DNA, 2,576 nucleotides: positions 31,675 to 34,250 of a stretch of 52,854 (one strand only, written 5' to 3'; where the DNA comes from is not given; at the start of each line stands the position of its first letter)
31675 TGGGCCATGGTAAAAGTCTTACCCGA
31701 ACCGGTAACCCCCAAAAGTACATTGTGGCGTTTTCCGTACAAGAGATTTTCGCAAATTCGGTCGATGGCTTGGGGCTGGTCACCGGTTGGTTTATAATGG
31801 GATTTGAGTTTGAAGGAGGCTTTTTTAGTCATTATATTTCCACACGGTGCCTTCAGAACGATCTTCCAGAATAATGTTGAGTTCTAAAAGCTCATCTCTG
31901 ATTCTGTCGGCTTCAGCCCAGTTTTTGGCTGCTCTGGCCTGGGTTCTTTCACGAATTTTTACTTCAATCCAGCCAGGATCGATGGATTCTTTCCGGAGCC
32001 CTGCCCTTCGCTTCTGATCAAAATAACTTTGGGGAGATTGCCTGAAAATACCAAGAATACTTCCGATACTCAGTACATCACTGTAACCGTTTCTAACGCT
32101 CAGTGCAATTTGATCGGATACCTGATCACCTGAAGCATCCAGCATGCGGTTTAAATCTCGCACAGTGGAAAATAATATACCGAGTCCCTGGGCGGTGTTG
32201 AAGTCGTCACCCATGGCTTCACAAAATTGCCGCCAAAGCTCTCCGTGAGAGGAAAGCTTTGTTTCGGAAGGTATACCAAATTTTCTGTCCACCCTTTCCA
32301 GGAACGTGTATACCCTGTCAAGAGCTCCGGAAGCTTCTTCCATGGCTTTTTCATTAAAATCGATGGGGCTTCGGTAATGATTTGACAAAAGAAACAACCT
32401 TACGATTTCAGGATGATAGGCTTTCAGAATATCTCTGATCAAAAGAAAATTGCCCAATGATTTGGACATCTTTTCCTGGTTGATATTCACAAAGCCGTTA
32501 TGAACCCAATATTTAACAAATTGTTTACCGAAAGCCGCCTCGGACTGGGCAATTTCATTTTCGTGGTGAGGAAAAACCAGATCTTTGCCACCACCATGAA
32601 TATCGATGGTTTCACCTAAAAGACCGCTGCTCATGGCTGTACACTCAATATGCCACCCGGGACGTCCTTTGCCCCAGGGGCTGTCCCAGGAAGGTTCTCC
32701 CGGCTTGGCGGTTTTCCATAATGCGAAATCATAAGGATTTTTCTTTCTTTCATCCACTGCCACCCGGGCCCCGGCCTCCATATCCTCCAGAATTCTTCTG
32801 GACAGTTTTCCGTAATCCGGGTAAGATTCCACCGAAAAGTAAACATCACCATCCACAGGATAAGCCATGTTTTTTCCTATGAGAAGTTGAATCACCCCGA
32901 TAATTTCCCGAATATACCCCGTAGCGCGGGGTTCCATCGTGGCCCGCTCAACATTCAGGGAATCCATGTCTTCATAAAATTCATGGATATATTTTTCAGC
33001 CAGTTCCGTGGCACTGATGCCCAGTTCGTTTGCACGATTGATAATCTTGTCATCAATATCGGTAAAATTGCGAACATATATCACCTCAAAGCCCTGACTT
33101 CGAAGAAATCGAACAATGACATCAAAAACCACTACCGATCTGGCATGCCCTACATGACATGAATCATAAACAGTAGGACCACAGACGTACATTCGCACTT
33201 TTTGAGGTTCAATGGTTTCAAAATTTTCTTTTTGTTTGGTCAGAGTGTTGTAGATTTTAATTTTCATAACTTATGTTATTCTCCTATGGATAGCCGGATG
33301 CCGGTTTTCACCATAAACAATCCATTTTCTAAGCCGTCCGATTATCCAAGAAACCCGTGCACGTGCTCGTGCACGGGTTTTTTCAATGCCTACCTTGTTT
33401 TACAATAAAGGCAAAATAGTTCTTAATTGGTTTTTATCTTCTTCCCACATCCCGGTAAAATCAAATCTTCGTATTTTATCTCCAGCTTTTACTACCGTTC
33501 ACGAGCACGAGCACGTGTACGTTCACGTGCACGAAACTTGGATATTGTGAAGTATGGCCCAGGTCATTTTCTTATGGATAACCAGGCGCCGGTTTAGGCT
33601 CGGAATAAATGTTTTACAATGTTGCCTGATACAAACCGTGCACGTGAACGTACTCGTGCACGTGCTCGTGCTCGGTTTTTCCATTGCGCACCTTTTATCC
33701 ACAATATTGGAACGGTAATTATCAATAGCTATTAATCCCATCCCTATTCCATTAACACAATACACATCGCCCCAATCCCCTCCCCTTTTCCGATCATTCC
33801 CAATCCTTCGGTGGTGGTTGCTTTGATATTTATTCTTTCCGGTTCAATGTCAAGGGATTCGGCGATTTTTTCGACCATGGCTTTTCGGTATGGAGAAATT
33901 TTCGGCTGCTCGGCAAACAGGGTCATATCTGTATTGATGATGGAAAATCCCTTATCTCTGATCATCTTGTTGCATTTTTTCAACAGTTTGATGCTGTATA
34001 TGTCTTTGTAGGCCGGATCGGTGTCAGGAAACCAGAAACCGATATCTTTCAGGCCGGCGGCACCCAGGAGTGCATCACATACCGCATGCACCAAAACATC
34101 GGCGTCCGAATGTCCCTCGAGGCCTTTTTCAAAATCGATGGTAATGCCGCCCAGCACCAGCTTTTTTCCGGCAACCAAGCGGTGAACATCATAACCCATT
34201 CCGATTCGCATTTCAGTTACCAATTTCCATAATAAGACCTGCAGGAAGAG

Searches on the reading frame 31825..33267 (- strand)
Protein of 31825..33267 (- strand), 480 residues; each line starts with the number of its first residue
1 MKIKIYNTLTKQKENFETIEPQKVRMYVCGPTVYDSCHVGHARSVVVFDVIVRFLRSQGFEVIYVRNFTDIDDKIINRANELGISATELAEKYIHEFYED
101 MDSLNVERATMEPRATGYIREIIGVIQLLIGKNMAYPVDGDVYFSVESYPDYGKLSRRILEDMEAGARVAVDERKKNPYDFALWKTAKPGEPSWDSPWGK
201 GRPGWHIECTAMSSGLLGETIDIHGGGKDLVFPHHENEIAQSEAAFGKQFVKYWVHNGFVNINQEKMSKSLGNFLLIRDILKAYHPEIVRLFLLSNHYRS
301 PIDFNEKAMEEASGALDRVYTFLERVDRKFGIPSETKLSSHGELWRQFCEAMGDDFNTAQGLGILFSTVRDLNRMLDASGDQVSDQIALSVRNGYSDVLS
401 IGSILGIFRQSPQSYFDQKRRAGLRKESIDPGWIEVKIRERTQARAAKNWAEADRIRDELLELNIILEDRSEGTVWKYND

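Call 10: find_homologous_proteins(query=window:31825-33267:-, max_evalue=1e-100)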
Query window:31825-33267:- (480 aa): 7994 proteins with E <= 1e-100 among 8000 candidates; the best 120 are listed.
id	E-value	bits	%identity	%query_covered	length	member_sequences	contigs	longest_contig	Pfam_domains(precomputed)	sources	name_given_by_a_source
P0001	0.0e+0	1106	100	100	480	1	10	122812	PF09334.18,PF01406.26,PF23493.2,PF01921.25,PF00133.29,PF09190.18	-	-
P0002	0.0e+0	1103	100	100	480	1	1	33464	PF09334.18,PF01406.26,PF23493.2,PF01921.25,PF00133.29,PF09190.18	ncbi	-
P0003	0.0e+0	1100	100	100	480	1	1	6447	PF09334.18,PF01406.26,PF23493.2,PF01921.25,PF00133.29,PF09190.18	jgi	-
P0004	0.0e+0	1067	97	100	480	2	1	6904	PF09334.18,PF01406.26,PF23493.2,PF01921.25,PF00133.29,PF09190.18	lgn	-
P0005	1.5e-270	916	81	100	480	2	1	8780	PF09334.18,PF01406.26,PF23493.2,PF01921.25,PF00133.29,PF09190.18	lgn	-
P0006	1.2e-263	893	78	100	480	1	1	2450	PF09334.18,PF01406.26,PF23493.2,PF01921.25,PF00133.29,PF09190.18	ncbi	-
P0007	1.7e-258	876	78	100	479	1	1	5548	PF09334.18,PF01406.26,PF23493.2,PF01921.25,PF00133.29,PF09190.18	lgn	-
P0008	1.9e-257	873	77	100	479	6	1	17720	PF09334.18,PF01406.26,PF23493.2,PF01921.25,PF00133.29,PF09190.18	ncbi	-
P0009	4.8e-257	871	78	100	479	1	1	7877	PF09334.18,PF01406.26,PF01921.25,PF00133.29,PF09190.18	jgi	jgi:cysteinyl-tRNA synthetase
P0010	1.8e-256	869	77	100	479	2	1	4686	PF09334.18,PF01406.26,PF23493.2,PF01921.25,PF00133.29,PF09190.18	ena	-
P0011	3.8e-256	868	77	100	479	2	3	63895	PF09334.18,PF01406.26,PF23493.2,PF01921.25,PF00133.29,PF09190.18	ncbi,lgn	-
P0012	8.7e-256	867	78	100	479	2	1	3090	PF09334.18,PF01406.26,PF23493.2,PF01921.25,PF00133.29,PF09190.18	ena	-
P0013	4.1e-255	865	78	100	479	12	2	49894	PF09334.18,PF01406.26,PF23493.2,PF01921.25,PF00133.29,PF09190.18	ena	-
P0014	6.9e-254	861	76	100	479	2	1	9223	PF09334.18,PF01406.26,PF23493.2,PF01921.25,PF00133.29,PF09190.18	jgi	jgi:cysteinyl-tRNA synthetase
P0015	8.6e-254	861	76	100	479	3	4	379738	PF09334.18,PF01406.26,PF23493.2,PF01921.25,PF00133.29,PF09190.18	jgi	jgi:cysteinyl-tRNA synthetase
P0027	2.6e-243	826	74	100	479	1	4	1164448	PF09334.18,PF01406.26,PF23493.2,PF01921.25,PF00133.29,PF09190.18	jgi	jgi:cysteinyl-tRNA synthetase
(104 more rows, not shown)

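Call 11: find_encoding_contigs(protein=P0001, flank=3000, max_places=10)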
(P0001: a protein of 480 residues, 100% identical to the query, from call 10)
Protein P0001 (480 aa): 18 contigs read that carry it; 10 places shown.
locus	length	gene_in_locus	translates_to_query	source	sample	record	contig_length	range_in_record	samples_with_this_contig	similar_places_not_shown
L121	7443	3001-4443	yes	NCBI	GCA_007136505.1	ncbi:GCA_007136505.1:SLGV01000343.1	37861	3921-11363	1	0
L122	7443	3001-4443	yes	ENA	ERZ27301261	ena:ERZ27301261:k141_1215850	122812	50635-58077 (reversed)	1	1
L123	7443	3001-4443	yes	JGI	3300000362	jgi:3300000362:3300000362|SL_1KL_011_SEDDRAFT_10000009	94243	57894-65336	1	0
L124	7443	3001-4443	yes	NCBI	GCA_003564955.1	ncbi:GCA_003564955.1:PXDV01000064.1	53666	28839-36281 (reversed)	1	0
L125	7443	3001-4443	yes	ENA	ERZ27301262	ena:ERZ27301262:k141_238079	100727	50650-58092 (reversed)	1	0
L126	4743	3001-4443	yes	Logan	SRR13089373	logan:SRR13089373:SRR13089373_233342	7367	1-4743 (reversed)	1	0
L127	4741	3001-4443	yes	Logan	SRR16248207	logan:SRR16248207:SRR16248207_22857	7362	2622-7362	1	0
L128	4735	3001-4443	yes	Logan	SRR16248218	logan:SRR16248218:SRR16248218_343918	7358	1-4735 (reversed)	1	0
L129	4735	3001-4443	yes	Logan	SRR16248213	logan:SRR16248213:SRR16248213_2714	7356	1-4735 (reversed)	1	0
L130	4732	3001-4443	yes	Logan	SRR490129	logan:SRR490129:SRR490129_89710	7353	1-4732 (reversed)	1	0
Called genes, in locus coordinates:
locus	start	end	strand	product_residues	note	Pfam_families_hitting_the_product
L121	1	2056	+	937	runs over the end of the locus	PF00012:HSP70, PF06723:MreB_Mbl (weak), PF12531:DUF3731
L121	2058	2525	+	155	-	PF02542:YgbB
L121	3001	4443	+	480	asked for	PF00133:tRNA-synt_1 (faint), PF01406:tRNA-synt_1e, PF09334:tRNA-synt_1g, PF01921:tRNA-synt_1f (weak), PF09334:tRNA-synt_1g (weak), PF09190:DALR_2, PF23493:CysS_C (weak)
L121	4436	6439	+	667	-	PF00270:DEAD (weak), PF04851:ResIII, PF17757:UvrB_inter, PF27431:UvrB_3rd, PF00271:Helicase_C, PF12344:UvrB, PF02151:UVR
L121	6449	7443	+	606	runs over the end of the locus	PF01541:GIY-YIG, PF00633:HHH (faint), PF27096:UvrC_M, PF02151:UVR, PF22920:UvrC_RNaseH, PF08459:UvrC_RNaseH_dom, PF14520:HHH_5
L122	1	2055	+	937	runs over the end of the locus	PF00012:HSP70, PF06723:MreB_Mbl (weak), PF12531:DUF3731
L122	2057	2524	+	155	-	PF02542:YgbB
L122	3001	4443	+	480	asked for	PF00133:tRNA-synt_1 (faint), PF01406:tRNA-synt_1e, PF09334:tRNA-synt_1g, PF01921:tRNA-synt_1f (weak), PF09334:tRNA-synt_1g (weak), PF09190:DALR_2, PF23493:CysS_C (weak)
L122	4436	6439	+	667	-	PF00270:DEAD (weak), PF04851:ResIII, PF17757:UvrB_inter, PF27431:UvrB_3rd, PF00271:Helicase_C, PF12344:UvrB, PF02151:UVR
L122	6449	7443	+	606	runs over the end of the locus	PF01541:GIY-YIG, PF00633:HHH (faint), PF27096:UvrC_M, PF02151:UVR, PF22920:UvrC_RNaseH, PF08459:UvrC_RNaseH_dom, PF14520:HHH_5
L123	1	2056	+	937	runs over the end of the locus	PF00012:HSP70, PF06723:MreB_Mbl (weak), PF12531:DUF3731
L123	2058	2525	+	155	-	PF02542:YgbB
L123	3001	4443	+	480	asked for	PF00133:tRNA-synt_1 (faint), PF01406:tRNA-synt_1e, PF09334:tRNA-synt_1g, PF01921:tRNA-synt_1f (weak), PF09334:tRNA-synt_1g (weak), PF09190:DALR_2, PF23493:CysS_C (weak)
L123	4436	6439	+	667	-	PF00270:DEAD (weak), PF04851:ResIII, PF17757:UvrB_inter, PF27431:UvrB_3rd, PF00271:Helicase_C, PF12344:UvrB, PF02151:UVR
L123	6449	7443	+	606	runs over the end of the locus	PF01541:GIY-YIG, PF00633:HHH (faint), PF27096:UvrC_M, PF02151:UVR, PF22920:UvrC_RNaseH, PF08459:UvrC_RNaseH_dom, PF14520:HHH_5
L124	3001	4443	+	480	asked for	PF00133:tRNA-synt_1 (faint), PF01406:tRNA-synt_1e, PF09334:tRNA-synt_1g, PF01921:tRNA-synt_1f (weak), PF09334:tRNA-synt_1g (weak), PF09190:DALR_2, PF23493:CysS_C (weak)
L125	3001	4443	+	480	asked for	PF00133:tRNA-synt_1 (faint), PF01406:tRNA-synt_1e, PF09334:tRNA-synt_1g, PF01921:tRNA-synt_1f (weak), PF09334:tRNA-synt_1g (weak), PF09190:DALR_2, PF23493:CysS_C (weak)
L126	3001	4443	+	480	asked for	PF00133:tRNA-synt_1 (faint), PF01406:tRNA-synt_1e, PF09334:tRNA-synt_1g, PF01921:tRNA-synt_1f (weak), PF09334:tRNA-synt_1g (weak), PF09190:DALR_2, PF23493:CysS_C (weak)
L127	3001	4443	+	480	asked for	PF00133:tRNA-synt_1 (faint), PF01406:tRNA-synt_1e, PF09334:tRNA-synt_1g, PF01921:tRNA-synt_1f (weak), PF09334:tRNA-synt_1g (weak), PF09190:DALR_2, PF23493:CysS_C (weak)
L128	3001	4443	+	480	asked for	PF00133:tRNA-synt_1 (faint), PF01406:tRNA-synt_1e, PF09334:tRNA-synt_1g, PF01921:tRNA-synt_1f (weak), PF09334:tRNA-synt_1g (weak), PF09190:DALR_2, PF23493:CysS_C (weak)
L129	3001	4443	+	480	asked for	PF00133:tRNA-synt_1 (faint), PF01406:tRNA-synt_1e, PF09334:tRNA-synt_1g, PF01921:tRNA-synt_1f (weak), PF09334:tRNA-synt_1g (weak), PF09190:DALR_2, PF23493:CysS_C (weak)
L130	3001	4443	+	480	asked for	PF00133:tRNA-synt_1 (faint), PF01406:tRNA-synt_1e, PF09334:tRNA-synt_1g, PF01921:tRNA-synt_1f (weak), PF09334:tRNA-synt_1g (weak), PF09190:DALR_2, PF23493:CysS_C (weak)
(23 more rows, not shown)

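Call 12: find_encoding_contigs(protein=P0004, flank=3000, max_places=4)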
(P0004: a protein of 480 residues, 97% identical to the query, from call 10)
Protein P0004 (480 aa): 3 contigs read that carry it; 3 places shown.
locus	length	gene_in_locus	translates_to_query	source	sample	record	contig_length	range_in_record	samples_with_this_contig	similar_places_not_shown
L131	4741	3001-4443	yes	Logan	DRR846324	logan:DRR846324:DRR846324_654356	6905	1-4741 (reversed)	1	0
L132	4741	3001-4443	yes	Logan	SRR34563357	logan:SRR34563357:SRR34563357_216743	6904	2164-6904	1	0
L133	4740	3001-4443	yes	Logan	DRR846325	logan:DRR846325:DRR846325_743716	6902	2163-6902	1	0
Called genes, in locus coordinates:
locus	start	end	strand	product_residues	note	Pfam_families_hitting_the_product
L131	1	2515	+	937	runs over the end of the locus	PF00012:HSP70, PF06723:MreB_Mbl (weak), PF12531:DUF3731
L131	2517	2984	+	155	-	PF02542:YgbB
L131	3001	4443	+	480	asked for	PF00133:tRNA-synt_1 (faint), PF01406:tRNA-synt_1e, PF01921:tRNA-synt_1f (faint), PF09334:tRNA-synt_1g, PF09190:DALR_2, PF23493:CysS_C (weak)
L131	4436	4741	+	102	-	?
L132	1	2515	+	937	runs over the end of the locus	PF00012:HSP70, PF06723:MreB_Mbl (weak), PF12531:DUF3731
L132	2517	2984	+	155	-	PF02542:YgbB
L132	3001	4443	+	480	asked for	PF00133:tRNA-synt_1 (faint), PF01406:tRNA-synt_1e, PF01921:tRNA-synt_1f (faint), PF09334:tRNA-synt_1g, PF09190:DALR_2, PF23493:CysS_C (weak)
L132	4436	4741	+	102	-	?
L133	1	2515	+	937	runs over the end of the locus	PF00012:HSP70, PF06723:MreB_Mbl (weak), PF12531:DUF3731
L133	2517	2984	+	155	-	PF02542:YgbB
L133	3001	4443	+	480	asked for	PF00133:tRNA-synt_1 (faint), PF01406:tRNA-synt_1e, PF01921:tRNA-synt_1f (faint), PF09334:tRNA-synt_1g, PF09190:DALR_2, PF23493:CysS_C (weak)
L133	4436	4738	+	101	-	?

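Call 13: find_encoding_contigs(protein=P0005, flank=3000, max_places=4)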
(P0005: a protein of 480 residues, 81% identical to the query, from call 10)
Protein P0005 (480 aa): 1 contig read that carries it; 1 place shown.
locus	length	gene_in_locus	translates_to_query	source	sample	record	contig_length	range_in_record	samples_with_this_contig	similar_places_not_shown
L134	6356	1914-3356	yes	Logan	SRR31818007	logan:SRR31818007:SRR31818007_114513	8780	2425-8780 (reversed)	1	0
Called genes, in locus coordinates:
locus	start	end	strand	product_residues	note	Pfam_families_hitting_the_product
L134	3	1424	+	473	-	?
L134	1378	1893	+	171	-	PF02542:YgbB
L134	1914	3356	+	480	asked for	PF00133:tRNA-synt_1 (faint), PF01406:tRNA-synt_1e, PF09334:tRNA-synt_1g, PF01921:tRNA-synt_1f (weak), PF09334:tRNA-synt_1g (weak), PF09190:DALR_2, PF23493:CysS_C (weak)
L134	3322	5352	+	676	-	PF04851:ResIII, PF00270:DEAD (weak), PF17757:UvrB_inter, PF27431:UvrB_3rd, PF00271:Helicase_C, PF12344:UvrB, PF02151:UVR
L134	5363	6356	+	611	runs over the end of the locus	PF01541:GIY-YIG, PF27096:UvrC_M, PF02151:UVR, PF22920:UvrC_RNaseH, PF08459:UvrC_RNaseH_dom, PF12826:HHH_2 (weak), PF14520:HHH_5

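Call 19: find_encoding_contigs(protein=P0008, flank=2500, max_places=1)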
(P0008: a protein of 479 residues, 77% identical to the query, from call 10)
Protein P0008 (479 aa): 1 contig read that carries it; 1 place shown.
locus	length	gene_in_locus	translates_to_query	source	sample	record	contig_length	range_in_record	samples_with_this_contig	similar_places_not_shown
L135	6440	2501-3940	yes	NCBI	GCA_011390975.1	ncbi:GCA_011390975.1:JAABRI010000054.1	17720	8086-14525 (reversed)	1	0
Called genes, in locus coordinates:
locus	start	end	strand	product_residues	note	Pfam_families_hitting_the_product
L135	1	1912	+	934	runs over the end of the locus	PF00012:HSP70, PF06723:MreB_Mbl (weak), PF12531:DUF3731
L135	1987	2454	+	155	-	PF02542:YgbB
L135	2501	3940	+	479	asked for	PF00133:tRNA-synt_1 (faint), PF01406:tRNA-synt_1e, PF09334:tRNA-synt_1g, PF01921:tRNA-synt_1f (weak), PF09334:tRNA-synt_1g (weak), PF09190:DALR_2, PF23493:CysS_C (weak)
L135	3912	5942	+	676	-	PF04851:ResIII, PF00270:DEAD (weak), PF17757:UvrB_inter, PF27431:UvrB_3rd, PF00271:Helicase_C, PF12344:UvrB, PF02151:UVR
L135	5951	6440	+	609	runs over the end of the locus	PF01541:GIY-YIG, PF27096:UvrC_M, PF02151:UVR, PF22920:UvrC_RNaseH, PF08459:UvrC_RNaseH_dom, PF14520:HHH_5, PF12826:HHH_2 (faint)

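Call 20: find_encoding_contigs(protein=P0011, flank=2500, max_places=1)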
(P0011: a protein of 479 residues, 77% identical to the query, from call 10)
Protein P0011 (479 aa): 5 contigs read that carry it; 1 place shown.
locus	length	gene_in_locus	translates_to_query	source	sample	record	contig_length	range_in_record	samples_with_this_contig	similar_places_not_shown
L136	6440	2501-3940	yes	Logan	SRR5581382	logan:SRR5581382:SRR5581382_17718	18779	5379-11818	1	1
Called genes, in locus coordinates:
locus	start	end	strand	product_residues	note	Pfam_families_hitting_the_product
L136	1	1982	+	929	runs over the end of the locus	PF00012:HSP70, PF06723:MreB_Mbl (weak), PF12531:DUF3731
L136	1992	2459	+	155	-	PF02542:YgbB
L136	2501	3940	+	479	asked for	PF00133:tRNA-synt_1 (faint), PF01406:tRNA-synt_1e, PF09334:tRNA-synt_1g, PF01921:tRNA-synt_1f (weak), PF09334:tRNA-synt_1g (weak), PF09190:DALR_2, PF23493:CysS_C (weak)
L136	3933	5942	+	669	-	PF00270:DEAD (weak), PF04851:ResIII, PF17757:UvrB_inter, PF27431:UvrB_3rd, PF00271:Helicase_C, PF12344:UvrB, PF02151:UVR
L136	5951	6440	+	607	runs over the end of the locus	PF01541:GIY-YIG, PF27096:UvrC_M, PF02151:UVR, PF22920:UvrC_RNaseH, PF08459:UvrC_RNaseH_dom, PF14520:HHH_5, PF12826:HHH_2 (weak)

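Call 21: find_encoding_contigs(protein=P0015, flank=2500, max_places=1)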
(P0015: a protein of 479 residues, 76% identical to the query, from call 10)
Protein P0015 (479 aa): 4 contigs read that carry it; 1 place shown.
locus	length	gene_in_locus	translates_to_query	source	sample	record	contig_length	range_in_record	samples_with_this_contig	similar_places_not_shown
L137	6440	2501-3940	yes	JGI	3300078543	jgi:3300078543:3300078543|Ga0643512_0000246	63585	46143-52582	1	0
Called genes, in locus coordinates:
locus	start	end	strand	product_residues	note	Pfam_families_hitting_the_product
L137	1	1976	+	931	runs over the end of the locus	PF00012:HSP70, PF06723:MreB_Mbl, PF12531:DUF3731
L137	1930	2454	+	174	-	PF02542:YgbB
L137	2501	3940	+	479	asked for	PF00133:tRNA-synt_1 (faint), PF01406:tRNA-synt_1e, PF01921:tRNA-synt_1f (faint), PF09334:tRNA-synt_1g, PF09190:DALR_2, PF23493:CysS_C (weak)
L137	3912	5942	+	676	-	PF04851:ResIII, PF00270:DEAD (weak), PF17757:UvrB_inter, PF27431:UvrB_3rd, PF00271:Helicase_C, PF12344:UvrB, PF02151:UVR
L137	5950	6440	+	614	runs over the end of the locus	PF01541:GIY-YIG, PF27096:UvrC_M, PF02151:UVR, PF22920:UvrC_RNaseH, PF08459:UvrC_RNaseH_dom, PF14520:HHH_5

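Call 22: find_encoding_contigs(protein=P0027, flank=2500, max_places=1)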
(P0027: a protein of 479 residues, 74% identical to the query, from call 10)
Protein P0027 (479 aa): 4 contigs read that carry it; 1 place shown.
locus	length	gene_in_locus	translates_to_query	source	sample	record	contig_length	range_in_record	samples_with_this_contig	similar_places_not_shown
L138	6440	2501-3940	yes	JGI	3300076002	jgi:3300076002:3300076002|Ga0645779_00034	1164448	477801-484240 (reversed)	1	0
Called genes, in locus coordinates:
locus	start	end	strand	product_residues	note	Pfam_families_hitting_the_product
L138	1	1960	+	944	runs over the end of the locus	PF00012:HSP70, PF06723:MreB_Mbl (weak), PF12531:DUF3731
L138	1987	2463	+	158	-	PF02542:YgbB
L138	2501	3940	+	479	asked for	PF00133:tRNA-synt_1 (faint), PF01406:tRNA-synt_1e, PF01921:tRNA-synt_1f (faint), PF09334:tRNA-synt_1g, PF09190:DALR_2, PF23493:CysS_C (weak)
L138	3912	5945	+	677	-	PF04851:ResIII, PF00270:DEAD (weak), PF17757:UvrB_inter, PF27431:UvrB_3rd, PF00271:Helicase_C, PF12344:UvrB, PF02151:UVR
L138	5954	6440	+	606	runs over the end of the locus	PF01541:GIY-YIG, PF27096:UvrC_M, PF02151:UVR, PF22920:UvrC_RNaseH, PF08459:UvrC_RNaseH_dom, PF12826:HHH_2 (weak), PF14520:HHH_5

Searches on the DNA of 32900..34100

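Call 4: search_rna_families(source=window, start=32900, end=34100, threshold=evalue, max_evalue=10)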
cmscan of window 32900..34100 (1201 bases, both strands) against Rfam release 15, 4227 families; matches with E-value up to 10: 8.
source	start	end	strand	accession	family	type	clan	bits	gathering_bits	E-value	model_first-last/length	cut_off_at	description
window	33240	33384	+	RF00512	Leu_leader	Cis-reg; leader;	-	18.8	50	0.53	1-148/148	no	Leucine operon leader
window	32962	32988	+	RF04044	mir-7939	Gene; miRNA;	-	16.8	75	2.7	17-43/61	no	mir-7939 microRNA precursor family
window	33933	34045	+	RF01424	snoR118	Gene; snRNA; snoRNA; CD-box;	CL00071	15.7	44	3.9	1-92/92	no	small nucleolar RNA snoR118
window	33494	33546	+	RF03290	mir-9428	Gene; miRNA;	-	15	81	8.1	1-68/68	no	mir-9428 microRNA precursor family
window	33347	33424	-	RF00512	Leu_leader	Cis-reg; leader;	-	14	50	9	1-148/148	no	Leucine operon leader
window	33344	33381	+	RF02503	Atu_C9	Gene; sRNA;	-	10.7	40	3.4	157-192/192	no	Rhizobiales sRNA Atu_C9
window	33707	33802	-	RF01295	SCARNA7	Gene; snRNA; snoRNA; scaRNA;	-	10.7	65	4.2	1-330/330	no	Small Cajal body-specific RNA 7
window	33761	33831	+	RF02174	SMAD5-AS1_2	Gene; lncRNA;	-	10.5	50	8.1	1-129/129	no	SMAD5 antisense RNA 1 conserved region 2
